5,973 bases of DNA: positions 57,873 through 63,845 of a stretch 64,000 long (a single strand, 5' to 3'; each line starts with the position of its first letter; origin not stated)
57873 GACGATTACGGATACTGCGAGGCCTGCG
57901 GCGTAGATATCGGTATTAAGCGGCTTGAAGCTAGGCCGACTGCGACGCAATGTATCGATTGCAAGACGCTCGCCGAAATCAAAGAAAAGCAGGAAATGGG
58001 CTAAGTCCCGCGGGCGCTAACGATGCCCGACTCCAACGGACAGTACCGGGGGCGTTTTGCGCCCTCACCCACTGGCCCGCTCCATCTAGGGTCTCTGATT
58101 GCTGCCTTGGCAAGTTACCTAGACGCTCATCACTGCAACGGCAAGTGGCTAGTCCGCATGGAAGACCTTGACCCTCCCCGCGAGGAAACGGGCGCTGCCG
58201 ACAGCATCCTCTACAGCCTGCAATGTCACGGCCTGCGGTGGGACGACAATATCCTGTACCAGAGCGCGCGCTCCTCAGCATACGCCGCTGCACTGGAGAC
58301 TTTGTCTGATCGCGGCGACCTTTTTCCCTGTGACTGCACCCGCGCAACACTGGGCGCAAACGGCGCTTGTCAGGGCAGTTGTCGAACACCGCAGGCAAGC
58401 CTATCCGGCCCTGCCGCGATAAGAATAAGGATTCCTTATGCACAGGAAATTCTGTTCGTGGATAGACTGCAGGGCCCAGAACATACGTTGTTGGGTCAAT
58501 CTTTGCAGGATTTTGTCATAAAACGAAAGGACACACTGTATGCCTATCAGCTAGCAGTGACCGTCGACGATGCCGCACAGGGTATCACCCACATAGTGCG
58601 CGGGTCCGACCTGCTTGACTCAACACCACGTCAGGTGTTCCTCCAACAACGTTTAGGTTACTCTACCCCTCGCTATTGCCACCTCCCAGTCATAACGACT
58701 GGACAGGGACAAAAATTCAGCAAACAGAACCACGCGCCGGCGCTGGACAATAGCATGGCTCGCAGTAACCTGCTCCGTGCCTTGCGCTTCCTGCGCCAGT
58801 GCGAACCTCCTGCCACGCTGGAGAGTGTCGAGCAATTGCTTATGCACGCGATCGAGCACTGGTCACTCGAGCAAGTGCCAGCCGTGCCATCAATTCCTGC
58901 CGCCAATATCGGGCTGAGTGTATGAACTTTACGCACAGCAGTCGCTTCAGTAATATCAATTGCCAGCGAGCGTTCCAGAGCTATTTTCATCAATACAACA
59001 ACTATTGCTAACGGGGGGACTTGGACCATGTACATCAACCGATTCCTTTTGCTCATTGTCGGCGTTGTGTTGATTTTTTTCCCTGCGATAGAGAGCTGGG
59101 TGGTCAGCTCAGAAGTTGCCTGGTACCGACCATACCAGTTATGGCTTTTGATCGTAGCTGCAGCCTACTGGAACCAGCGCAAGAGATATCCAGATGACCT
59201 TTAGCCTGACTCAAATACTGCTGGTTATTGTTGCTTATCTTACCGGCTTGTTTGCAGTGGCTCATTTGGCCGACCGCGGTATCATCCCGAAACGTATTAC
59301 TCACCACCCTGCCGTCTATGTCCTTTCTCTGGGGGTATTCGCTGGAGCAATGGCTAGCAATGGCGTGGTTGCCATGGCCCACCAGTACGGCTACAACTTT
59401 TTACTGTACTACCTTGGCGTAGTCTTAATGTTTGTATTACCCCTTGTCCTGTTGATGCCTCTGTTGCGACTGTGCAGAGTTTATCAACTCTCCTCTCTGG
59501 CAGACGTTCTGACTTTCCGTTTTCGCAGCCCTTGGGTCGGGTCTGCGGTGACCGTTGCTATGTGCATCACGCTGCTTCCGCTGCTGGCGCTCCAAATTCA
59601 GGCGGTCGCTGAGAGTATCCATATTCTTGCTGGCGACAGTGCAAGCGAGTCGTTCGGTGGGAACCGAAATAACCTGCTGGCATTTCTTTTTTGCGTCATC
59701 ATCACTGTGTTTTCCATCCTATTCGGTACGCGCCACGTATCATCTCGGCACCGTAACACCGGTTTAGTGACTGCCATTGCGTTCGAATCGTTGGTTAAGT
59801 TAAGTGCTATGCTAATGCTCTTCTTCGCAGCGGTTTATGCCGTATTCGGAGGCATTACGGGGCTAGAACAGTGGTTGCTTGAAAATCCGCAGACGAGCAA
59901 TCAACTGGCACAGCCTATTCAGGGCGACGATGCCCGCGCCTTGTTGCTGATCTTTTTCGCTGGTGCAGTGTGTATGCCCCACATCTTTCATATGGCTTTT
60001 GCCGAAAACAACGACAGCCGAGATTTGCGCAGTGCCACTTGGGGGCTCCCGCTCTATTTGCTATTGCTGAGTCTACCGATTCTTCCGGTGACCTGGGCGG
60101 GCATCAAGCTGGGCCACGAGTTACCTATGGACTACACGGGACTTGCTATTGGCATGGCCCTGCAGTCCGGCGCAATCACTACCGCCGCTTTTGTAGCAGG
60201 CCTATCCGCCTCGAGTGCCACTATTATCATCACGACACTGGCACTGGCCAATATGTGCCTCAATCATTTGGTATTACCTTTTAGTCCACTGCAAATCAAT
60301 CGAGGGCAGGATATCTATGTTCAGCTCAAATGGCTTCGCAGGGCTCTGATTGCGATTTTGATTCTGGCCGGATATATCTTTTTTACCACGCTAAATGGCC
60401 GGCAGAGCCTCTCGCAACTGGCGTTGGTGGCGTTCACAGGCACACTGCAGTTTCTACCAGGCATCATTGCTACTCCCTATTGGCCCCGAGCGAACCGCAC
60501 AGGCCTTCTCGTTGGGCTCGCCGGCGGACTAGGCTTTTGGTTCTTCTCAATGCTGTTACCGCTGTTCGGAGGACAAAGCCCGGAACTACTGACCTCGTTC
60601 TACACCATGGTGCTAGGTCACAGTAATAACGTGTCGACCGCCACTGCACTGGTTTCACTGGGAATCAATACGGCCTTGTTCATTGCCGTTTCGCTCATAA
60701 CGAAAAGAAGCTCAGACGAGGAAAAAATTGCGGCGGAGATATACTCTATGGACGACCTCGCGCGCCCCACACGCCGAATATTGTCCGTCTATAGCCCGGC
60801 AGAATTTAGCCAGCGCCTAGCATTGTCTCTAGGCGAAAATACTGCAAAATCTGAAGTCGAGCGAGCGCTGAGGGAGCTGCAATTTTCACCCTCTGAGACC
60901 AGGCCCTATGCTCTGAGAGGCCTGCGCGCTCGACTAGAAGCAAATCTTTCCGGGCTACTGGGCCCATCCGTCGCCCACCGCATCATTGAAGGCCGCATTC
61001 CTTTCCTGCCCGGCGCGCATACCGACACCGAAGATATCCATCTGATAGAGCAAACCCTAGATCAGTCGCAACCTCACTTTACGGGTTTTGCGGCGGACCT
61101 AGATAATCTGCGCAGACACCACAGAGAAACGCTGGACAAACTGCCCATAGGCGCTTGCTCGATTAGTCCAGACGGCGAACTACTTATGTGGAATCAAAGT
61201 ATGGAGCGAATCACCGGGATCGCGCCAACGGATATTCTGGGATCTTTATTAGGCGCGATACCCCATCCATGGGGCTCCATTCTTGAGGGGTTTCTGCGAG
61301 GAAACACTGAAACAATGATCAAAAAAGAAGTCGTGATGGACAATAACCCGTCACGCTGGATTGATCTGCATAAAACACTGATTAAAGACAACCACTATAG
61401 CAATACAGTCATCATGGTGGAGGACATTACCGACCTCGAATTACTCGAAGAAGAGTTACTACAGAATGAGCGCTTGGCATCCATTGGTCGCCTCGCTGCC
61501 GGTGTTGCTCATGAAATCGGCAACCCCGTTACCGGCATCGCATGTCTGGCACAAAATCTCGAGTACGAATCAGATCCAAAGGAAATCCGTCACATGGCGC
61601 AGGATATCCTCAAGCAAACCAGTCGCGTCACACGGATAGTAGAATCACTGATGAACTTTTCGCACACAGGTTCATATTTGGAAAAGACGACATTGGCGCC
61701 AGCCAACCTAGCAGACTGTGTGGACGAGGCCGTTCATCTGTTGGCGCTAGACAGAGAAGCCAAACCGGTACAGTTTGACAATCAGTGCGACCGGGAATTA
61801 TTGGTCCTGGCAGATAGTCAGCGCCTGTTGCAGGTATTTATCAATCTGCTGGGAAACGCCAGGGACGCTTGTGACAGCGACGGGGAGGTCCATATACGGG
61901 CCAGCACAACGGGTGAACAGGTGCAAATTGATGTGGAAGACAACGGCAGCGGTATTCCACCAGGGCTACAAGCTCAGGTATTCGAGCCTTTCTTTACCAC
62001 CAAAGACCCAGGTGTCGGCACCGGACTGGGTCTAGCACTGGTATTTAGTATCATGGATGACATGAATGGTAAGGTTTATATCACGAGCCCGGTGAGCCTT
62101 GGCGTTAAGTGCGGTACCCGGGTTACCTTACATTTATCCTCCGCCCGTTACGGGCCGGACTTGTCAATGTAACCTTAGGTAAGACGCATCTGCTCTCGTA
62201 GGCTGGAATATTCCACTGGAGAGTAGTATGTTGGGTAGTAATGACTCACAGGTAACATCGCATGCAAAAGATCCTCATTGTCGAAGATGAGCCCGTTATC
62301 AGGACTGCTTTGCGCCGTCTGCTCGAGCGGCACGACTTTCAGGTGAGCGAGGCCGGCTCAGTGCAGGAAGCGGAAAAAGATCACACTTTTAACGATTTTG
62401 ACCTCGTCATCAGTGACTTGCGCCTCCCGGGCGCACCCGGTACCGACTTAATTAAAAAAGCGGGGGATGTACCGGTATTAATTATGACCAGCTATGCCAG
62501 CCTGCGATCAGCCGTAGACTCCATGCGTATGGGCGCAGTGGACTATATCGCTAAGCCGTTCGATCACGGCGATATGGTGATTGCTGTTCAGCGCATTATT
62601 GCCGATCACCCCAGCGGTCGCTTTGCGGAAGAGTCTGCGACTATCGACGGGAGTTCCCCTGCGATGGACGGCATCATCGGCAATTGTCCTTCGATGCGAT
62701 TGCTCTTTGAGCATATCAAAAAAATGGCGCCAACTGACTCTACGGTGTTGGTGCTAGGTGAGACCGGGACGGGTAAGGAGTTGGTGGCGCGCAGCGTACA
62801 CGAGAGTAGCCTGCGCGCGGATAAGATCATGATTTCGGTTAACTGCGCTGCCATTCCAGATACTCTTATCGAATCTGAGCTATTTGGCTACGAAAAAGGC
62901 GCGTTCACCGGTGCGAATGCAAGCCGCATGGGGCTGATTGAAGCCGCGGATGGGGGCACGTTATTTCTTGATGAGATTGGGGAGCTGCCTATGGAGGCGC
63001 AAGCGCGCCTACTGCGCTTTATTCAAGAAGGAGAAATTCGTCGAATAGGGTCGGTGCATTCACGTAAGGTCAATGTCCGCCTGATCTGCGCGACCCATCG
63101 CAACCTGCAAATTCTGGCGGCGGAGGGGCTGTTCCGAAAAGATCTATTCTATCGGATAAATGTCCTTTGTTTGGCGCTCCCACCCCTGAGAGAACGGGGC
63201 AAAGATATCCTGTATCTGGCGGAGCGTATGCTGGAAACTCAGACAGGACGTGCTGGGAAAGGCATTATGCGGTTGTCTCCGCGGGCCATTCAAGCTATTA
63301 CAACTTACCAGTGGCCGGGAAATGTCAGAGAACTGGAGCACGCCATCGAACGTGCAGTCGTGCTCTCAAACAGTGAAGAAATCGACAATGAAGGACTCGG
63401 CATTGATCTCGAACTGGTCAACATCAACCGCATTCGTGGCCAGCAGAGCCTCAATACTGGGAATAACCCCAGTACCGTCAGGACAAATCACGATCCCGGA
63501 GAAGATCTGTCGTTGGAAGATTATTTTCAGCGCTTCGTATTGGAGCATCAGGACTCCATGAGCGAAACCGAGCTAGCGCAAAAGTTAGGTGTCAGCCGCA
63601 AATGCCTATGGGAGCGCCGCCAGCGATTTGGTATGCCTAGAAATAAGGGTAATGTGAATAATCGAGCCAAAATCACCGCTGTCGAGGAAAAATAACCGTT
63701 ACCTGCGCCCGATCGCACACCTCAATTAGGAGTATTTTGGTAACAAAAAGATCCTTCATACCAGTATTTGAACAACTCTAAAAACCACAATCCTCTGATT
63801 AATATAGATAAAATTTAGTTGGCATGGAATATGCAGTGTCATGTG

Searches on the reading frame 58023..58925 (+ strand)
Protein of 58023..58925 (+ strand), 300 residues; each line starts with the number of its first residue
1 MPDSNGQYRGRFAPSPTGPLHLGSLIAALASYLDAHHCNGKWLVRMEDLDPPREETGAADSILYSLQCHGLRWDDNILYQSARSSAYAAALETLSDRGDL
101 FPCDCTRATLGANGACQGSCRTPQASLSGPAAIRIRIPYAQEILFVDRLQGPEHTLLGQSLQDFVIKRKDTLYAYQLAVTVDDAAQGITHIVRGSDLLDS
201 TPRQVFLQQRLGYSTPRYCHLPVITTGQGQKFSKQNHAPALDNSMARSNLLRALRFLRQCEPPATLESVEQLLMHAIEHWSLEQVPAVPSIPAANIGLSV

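Call 4: search_protein_families(library=ncbifam, proteins=[window:58023-58925:+])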
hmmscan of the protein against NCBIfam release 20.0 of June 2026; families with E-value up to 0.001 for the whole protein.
window:58023-58925:+ (300 aa): 10 families
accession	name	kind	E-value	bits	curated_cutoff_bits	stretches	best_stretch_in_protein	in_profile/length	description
NF004314.0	PRK05710.1-3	equivalog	3.1e-109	364.9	256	1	5-291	4-293/297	tRNA glutamyl-Q(34) synthetase GluQRS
TIGR03838.1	queuosine_YadB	equivalog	5.3e-101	337.6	276.7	1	8-265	1-263/272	tRNA glutamyl-Q(34) synthetase GluQRS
NF004312.0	PRK05710.1-1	equivalog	1.7e-92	310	453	1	5-292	11-298/306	tRNA glutamyl-Q(34) synthetase GluQRS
NF004313.0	PRK05710.1-2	equivalog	2.3e-91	306.1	380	1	6-281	3-291/299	tRNA glutamyl-Q(34) synthetase GluQRS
NF004315.1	PRK05710.1-4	equivalog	7.3e-62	209.3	250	1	10-244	1-260/274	tRNA glutamyl-Q(34) synthetase GluQRS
TIGR00464.1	gltX_bact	equivalog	7e-58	196.6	289.95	1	9-243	3-253/470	glutamate--tRNA ligase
NF003169.0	PRK04156.1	equivalog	4.8e-26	91.5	516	2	5-109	99-204/567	glutamate--tRNA ligase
TIGR00463.1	gltX_arch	equivalog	1.3e-23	83.4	401.75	2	6-107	92-192/560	glutamate--tRNA ligase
NF011291.0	PRK14703.1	equivalog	1.4e-09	36.8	681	1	9-98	33-122/769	glutamine--tRNA ligase/YqeY domain fusion protein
TIGR00440.1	glnS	equivalog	2.2e-07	30.2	425.8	1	9-108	2-101/524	glutamine--tRNA ligase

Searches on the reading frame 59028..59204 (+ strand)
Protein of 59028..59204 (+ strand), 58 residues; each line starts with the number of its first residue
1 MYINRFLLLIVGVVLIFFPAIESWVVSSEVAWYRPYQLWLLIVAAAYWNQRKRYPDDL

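Call 54: search_protein_families(library=pfam, proteins=[window:59028-59204:+], max_evalue=0.001)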
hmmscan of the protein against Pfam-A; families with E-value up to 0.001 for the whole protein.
window:59028-59204:+ (58 aa): 0 families

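Call 56: search_solved_structures(query=window:59028-59204:+, max_evalue=1, show_alignments=1)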
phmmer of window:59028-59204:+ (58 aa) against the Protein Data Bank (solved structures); distinct sequences matched with E-value up to 1: 1.
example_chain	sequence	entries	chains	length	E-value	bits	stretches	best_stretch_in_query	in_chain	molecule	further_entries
10ed_X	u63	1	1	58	2.1e-10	43.7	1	1-58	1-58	MFS transporter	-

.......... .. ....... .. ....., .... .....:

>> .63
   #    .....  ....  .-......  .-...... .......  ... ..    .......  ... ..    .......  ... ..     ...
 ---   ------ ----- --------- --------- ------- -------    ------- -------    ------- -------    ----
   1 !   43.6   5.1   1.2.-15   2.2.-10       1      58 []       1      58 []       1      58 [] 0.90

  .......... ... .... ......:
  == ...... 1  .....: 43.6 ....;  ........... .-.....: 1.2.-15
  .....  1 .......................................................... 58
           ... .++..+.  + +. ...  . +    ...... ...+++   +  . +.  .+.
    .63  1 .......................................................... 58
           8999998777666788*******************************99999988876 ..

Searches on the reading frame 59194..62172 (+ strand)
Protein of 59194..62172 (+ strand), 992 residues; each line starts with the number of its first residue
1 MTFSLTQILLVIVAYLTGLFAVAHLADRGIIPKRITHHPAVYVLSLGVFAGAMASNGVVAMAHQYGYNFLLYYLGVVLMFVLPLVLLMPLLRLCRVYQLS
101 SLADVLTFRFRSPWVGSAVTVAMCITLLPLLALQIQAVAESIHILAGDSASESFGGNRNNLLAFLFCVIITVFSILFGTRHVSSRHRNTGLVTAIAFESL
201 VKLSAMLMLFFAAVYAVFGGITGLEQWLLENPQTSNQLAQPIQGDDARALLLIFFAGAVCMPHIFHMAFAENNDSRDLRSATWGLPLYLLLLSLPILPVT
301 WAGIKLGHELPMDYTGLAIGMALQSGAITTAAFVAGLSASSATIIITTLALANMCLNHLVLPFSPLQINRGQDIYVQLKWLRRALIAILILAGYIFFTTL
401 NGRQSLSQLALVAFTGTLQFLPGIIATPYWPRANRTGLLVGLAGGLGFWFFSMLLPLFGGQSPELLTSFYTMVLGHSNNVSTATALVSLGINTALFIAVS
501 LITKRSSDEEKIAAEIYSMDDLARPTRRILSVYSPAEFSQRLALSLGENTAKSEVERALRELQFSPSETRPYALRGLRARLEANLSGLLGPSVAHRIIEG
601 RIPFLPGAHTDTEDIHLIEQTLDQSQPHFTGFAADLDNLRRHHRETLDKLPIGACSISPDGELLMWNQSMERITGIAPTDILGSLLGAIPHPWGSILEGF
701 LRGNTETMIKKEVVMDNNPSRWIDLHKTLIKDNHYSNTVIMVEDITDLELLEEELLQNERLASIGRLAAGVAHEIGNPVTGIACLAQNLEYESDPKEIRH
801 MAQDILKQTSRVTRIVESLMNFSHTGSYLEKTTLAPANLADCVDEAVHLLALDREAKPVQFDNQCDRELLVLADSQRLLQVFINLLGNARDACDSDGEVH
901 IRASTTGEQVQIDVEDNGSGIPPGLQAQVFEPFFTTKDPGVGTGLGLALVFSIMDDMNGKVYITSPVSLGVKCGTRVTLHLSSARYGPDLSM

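Call 4: search_protein_families(library=ncbifam, proteins=[window:59194-62172:+])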
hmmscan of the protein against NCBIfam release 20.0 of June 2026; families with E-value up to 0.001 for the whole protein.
window:59194-62172:+ (992 aa): 84 families (the best 25 are shown)
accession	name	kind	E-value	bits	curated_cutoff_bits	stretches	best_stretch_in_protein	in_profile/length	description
NF008468.0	PRK11360.1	equivalog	2.9e-61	207.6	646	1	632-981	259-606/616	two-component system sensor histidine kinase AtoS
NF007688.0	PRK10364.1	equivalog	2.8e-44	151.6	479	1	750-979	226-447/460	two-component system sensor histidine kinase ZraS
NF046044.1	PnpS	equivalog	3.4e-41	141.5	400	1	610-971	24-383/390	two-component system histidine kinase PnpS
NF010411.0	PRK13837.1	equivalog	8.3e-38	129.9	647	1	745-971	431-667/828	two-component system VirA-like sensor kinase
NF047497.1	HK_LIC_12097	equivalog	2e-37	128.8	500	1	723-965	108-353/367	LIC_12097 family sensor histidine kinase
NF046020.1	HisKinCckABruc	equivalog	1e-33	116.2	1000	1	713-970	425-698/868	cell cycle histidine kinase CckA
NF052574.1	HisKinEspCMyxo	equivalog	8.2e-32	110.2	1200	1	724-967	375-625/785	serine histidine kinase EspC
NF038348.1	T2SS_HK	subfamily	1.4e-31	109.6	450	2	794-971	393-565/574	histidine kinase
NF008312.0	PRK11100.1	equivalog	1.9e-31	109.4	356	1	767-975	259-470/477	two-component system sensor histidine kinase CreC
NF046026.1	HisKinCckACaul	equivalog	4.8e-30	104.3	1000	1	702-970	244-523/678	cell cycle histidine kinase CckA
NF052573.1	HisKinEspAMyxo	equivalog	1.9e-29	102.2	1400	1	737-970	356-602/755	serine histidine kinase EspA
TIGR02966.1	phoR_proteo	equivalog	2.6e-29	102.3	334.2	1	641-970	6-326/333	phosphate regulon sensor histidine kinase PhoR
NF047794.1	HisKinPtgB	equivalog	5.1e-29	101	1000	1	747-967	425-643/656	two-component system sensor histidine kinase PgtB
NF040750.1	tetrathio_HK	equivalog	1.2e-25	90.1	750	1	748-980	322-555/555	tetrathionate respiration histidine kinase TtrS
NF053867.1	SprKinKinDBac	equivalog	2.5e-25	88.9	775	1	757-982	277-496/500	sporulation kinase KinD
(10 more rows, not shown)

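Call 54: search_protein_families(library=pfam, proteins=[window:59194-62172:+], max_evalue=0.001)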
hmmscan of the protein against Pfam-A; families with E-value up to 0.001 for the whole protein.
window:59194-62172:+ (992 aa): 4 families
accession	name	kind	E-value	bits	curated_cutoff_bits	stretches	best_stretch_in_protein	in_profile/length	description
PF02518.31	HATPase_c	-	1.2e-23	84.1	26.4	1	874-982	2-108/111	Histidine kinase-, DNA gyrase B-, and HSP90-like ATPase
PF00512.31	HisKA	-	2.5e-10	40.7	26.9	1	765-824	3-62/66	His Kinase A (phospho-acceptor) domain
PF13581.12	HATPase_c_2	-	6e-06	26.7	27.4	1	882-957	40-112/127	Histidine kinase-like ATPase domain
PF00989.32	PAS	-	6.1e-05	23.4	22.6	1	644-730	4-96/113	PAS fold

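Call 55: search_solved_structures(query=window:59194-62172:+, max_evalue=1e-20)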
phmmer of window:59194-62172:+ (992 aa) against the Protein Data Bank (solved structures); distinct sequences matched with E-value up to 1e-20: 4.
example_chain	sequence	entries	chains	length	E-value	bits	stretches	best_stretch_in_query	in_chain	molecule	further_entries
10ed_A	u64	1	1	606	1.3e-167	562.6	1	1-610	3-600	histidine kinase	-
3a0r_A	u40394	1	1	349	6.5e-36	126.7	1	637-962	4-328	Sensor protein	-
9jfj_A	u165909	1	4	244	1.6e-29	105.5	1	748-969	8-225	Sensor histidine kinase ZraS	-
9p6i_A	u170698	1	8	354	8.9e-23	83.2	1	737-967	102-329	histidine kinase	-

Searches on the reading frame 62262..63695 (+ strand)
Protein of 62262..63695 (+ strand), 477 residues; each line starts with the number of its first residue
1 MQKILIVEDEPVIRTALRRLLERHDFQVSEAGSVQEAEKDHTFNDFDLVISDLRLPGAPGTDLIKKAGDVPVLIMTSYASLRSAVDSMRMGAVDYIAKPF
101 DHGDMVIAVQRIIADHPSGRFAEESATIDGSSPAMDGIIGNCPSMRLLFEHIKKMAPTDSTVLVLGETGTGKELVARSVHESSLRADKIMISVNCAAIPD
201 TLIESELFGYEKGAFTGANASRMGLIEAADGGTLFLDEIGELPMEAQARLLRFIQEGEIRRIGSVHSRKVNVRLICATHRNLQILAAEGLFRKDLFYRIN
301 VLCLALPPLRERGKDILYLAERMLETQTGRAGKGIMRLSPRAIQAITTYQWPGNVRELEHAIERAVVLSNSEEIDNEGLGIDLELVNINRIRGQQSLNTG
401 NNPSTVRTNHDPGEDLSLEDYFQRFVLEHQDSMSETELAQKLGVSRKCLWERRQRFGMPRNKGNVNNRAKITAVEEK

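Call 4: search_protein_families(library=ncbifam, proteins=[window:62262-63695:+])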
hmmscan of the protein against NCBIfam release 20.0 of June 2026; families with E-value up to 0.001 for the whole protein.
window:62262-63695:+ (477 aa): 104 families (the best 25 are shown)
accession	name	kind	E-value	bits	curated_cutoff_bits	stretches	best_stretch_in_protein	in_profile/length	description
TIGR01818.1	ntrC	equivalog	7.3e-113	377.8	558.6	1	4-387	1-385/463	nitrogen regulation protein NR(I)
NF008469.0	PRK11361.1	equivalog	8e-110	367.7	714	1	2-458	5-456/461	acetoacetate metabolism transcriptional regulator AtoC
TIGR02915.1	PEP_resp_reg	equivalog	4.8e-106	355.3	502.6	1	4-384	1-387/445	PEP-CTERM-box response regulator transcription factor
TIGR01817.1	nifA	equivalog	1.9e-102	343.7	528.85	1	130-381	190-440/534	nif-specific transcriptional activator NifA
NF041946.1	LuxO_transreg_Vib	equivalog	1.1e-101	341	800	1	7-396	2-393/463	quorum-sensing sigma-54 dependent transcriptional regulator LuxO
NF003451.0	PRK05022.1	equivalog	1e-100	337.9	476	1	134-455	188-507/512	nitric oxide reductase transcriptional regulator NorR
NF007689.0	PRK10365.1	equivalog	1.6e-100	337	760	1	3-388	7-391/441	sigma-54-dependent response regulator transcription factor ZraR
NF049963.1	RespRegFlgRCampy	domain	9.9e-98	327.8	750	1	4-381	3-379/429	fla regulon two-component system response regulator FlgR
NF008176.1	PRK10923.1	equivalog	4.4e-94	315.7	620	1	3-384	5-386/469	nitrogen regulation protein NR(I)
NF038308.1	RNA_repair_RtcR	equivalog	2.2e-91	307.3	650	1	126-469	170-510/530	RNA repair transcriptional activator RtcR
NF041552.1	TF_PrdR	equivalog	3.1e-89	299.9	795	1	134-379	265-510/577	sigma-54 dependent transcriptional regulator PrdR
NF011695.0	PRK15115.1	equivalog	1e-87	294.7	763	1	3-375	8-374/445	two-component system response regulator GlrR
NF050807.1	TransRegFlbDCaul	equivalog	6.5e-85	285.7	750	1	27-379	26-361/454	sigma-54-dependent transcriptional regulator FlbD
NF051870.1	NAssimRespRegNtrX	equivalog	4.6e-84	282.9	600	1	1-375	1-374/452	nitrogen assimilation response regulator NtrX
TIGR02329.1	propionate_PrpR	equivalog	9.3e-83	278.6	499.2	1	61-453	156-524/526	propionate catabolism operon regulatory protein PrpR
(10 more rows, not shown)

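Call 11: find_related_loci(query=window:62262-63695:+, collection=genome_contigs, flank=3000)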
Query window:62262-63695:+ (477 aa) in genome_contigs; peptide patterns used: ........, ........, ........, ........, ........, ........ (x = any residue, [..] = any of these).
599 stretches matched a pattern (row limit reached: there are more); 567 encode a relative of the query (tblastn E <= 1e-3); the best 80 are kept; 80 distinct loci.
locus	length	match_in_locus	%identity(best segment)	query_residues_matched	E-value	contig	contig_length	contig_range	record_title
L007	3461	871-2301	93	1-477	0e+0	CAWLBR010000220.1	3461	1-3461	MAG: Gammaproteobacteria bacterium isolate CB9_20m.24 genome assembly, contig: Ga0302131_1014232, whole genome shotgun s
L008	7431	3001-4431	92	1-477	0e+0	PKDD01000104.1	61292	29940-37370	MAG: Haliea sp. isolate Gammapro6 c_000000000098, whole genome shotgun sequence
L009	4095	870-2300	92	1-477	0e+0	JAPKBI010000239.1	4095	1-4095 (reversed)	MAG: Halioglobus sp. isolate ANT-34 NODE_18881_length_4095_cov_21.504455, whole genome shotgun sequence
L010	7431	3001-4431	90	1-477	0e+0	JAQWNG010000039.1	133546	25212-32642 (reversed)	MAG: Halioglobus sp. isolate cluster2_bin.173 k141_3073403, whole genome shotgun sequence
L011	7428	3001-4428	86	1-477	0e+0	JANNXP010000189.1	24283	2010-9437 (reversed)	MAG: Haliea sp. isolate VAR_34_metabat_169 VAR_34_k141_2779449, whole genome shotgun sequence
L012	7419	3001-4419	85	1-475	0e+0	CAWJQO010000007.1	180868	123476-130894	MAG: uncultured Gammaproteobacteria bacterium isolate MFD03899.bin.2.89 genome assembly, contig: contig_18503, whole gen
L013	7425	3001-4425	85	1-477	0e+0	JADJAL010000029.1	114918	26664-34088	MAG: Haliea sp. isolate AalW_18-Q3-R10-53_BATAC.498 tig00033149-10-1175760, whole genome shotgun sequence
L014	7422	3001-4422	84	1-475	0e+0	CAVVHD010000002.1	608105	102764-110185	MAG: uncultured Gammaproteobacteria bacterium isolate MFD02979.bin.1.123 genome assembly, contig: contig_19177, whole ge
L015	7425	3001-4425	84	1-477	0e+0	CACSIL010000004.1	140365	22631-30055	Halioglobus japonicus isolate BC5_1 genome assembly, contig: BC5_1_contig_12, whole genome shotgun sequence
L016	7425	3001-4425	83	1-477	0e+0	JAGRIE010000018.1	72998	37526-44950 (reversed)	MAG: Halioglobus sp. isolate HKST-UBA215 NODE_18_length_72998_cov_10.732299, whole genome shotgun sequence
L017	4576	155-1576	84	1-477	0e+0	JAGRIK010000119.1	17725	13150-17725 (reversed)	MAG: Halioglobus sp. isolate HKST-UBA220 k127_1351340, whole genome shotgun sequence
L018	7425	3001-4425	84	1-477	0e+0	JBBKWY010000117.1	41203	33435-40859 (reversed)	MAG: Halioglobus sp. isolate metabat_bins.23 k119_3434986, whole genome shotgun sequence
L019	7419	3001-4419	84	1-477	0e+0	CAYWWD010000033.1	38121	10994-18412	MAG TPA_asm: uncultured Halioglobus sp. isolate SRP173033_co1_30 genome assembly, contig: NODE_1471_length_38121_cov_11.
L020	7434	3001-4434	82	1-477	0e+0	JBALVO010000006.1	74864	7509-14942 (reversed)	MAG: Halioglobus sp. isolate 5NakV-10 NODE_181_length_74864_cov_14.542502, whole genome shotgun sequence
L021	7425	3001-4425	83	1-477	0e+0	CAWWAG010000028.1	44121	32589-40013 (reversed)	MAG TPA_asm: uncultured Halioglobus sp. isolate ERR3589568_binner13_14 genome assembly, contig: ERZ7462167.802, whole ge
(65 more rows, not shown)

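Call 54: search_protein_families(library=pfam, proteins=[window:62262-63695:+], max_evalue=0.001)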
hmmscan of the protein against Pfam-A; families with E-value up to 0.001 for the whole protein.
window:62262-63695:+ (477 aa): 5 families
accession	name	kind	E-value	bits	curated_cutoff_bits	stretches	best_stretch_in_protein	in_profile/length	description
PF00158.32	Sigma54_activat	-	1.1e-69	233.8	20.2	1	138-303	1-166/168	Sigma-54 interaction domain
PF14532.12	Sigma54_activ_2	-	8.7e-24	84.8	25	1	139-309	1-138/138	Sigma-54 interaction domain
PF00072.30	Response_reg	-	1.7e-23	83.3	30.2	1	4-109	1-110/111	Response regulator receiver domain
PF25601.1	AAA_lid_14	-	6.7e-20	71.1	27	1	310-379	1-70/87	AAA+ ATPase lid domain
PF07728.20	AAA_5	-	2.6e-05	24.7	22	1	162-279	2-122/139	AAA domain (dynein-related subfamily)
